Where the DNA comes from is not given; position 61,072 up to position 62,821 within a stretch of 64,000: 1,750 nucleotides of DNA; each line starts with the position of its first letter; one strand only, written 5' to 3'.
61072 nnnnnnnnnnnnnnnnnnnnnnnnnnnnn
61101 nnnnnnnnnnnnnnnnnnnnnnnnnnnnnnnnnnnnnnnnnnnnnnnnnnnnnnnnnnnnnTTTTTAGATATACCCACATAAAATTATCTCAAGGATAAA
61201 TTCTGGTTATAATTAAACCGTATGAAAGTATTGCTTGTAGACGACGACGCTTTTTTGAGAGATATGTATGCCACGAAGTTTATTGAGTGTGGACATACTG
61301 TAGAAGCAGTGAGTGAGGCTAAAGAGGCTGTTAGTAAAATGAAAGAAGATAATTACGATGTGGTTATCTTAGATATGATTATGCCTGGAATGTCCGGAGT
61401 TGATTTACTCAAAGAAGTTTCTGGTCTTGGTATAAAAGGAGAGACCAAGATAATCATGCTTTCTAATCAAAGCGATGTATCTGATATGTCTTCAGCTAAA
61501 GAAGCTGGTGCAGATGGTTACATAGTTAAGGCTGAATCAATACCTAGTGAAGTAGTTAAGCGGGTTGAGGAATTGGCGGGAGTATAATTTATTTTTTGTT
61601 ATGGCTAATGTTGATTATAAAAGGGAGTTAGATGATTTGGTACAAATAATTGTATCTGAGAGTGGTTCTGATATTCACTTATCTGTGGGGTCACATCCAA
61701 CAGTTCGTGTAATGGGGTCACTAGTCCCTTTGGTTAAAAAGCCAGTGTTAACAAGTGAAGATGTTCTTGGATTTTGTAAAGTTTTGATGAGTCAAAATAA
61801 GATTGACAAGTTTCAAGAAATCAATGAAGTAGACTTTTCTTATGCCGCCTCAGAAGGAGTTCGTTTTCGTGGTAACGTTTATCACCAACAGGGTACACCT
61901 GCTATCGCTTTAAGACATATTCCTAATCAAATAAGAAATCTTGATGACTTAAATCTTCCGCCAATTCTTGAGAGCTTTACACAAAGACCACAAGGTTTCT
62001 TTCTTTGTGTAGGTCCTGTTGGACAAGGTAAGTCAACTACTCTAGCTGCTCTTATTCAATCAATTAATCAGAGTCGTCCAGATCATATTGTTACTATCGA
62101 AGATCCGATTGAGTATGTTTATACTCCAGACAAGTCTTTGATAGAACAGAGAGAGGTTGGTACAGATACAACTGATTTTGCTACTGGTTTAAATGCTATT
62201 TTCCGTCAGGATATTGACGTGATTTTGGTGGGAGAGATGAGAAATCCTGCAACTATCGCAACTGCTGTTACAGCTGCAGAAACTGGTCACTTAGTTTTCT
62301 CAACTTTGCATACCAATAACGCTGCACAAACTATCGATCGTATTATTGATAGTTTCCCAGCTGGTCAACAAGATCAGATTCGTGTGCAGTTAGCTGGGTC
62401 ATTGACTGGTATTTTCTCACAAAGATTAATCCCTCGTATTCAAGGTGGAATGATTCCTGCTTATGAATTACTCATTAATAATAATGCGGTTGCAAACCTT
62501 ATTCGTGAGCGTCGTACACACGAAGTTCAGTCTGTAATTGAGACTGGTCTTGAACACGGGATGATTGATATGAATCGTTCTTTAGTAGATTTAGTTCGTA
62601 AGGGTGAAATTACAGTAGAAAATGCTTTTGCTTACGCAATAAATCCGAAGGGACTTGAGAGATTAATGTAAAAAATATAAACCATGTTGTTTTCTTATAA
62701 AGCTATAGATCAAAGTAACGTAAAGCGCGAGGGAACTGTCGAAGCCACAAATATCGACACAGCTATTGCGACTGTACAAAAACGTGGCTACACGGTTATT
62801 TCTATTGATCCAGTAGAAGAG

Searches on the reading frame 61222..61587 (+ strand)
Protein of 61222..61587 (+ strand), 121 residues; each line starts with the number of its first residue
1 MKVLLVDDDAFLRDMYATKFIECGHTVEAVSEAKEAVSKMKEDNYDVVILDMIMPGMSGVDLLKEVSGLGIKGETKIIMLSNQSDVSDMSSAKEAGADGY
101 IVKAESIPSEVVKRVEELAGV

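Call 55: search_protein_families(library=pfam, proteins=[window:61222-61587:+], max_evalue=0.0001)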
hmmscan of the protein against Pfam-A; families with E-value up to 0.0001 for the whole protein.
window:61222-61587:+ (121 aa): 1 family
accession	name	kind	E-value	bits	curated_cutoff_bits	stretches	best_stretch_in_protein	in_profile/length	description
PF00072.30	Response_reg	-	1.3e-23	83.7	30.2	1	3-106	1-102/111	Response regulator receiver domain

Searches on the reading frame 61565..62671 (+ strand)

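Call 16: search_protein_families(library=pfam, proteins=[window:61565-62671:+], max_evalue=0.001)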
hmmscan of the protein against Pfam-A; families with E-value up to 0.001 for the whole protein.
window:61565-62671:+ (368 aa): 2 families
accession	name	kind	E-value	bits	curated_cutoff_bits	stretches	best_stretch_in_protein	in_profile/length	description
PF00437.27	T2SSE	-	8.8e-41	140.2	24.9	1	21-292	11-281/370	Type II/IV secretion system protein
PF13401.12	AAA_22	-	9.5e-05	23.2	27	1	142-188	4-42/130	AAA domain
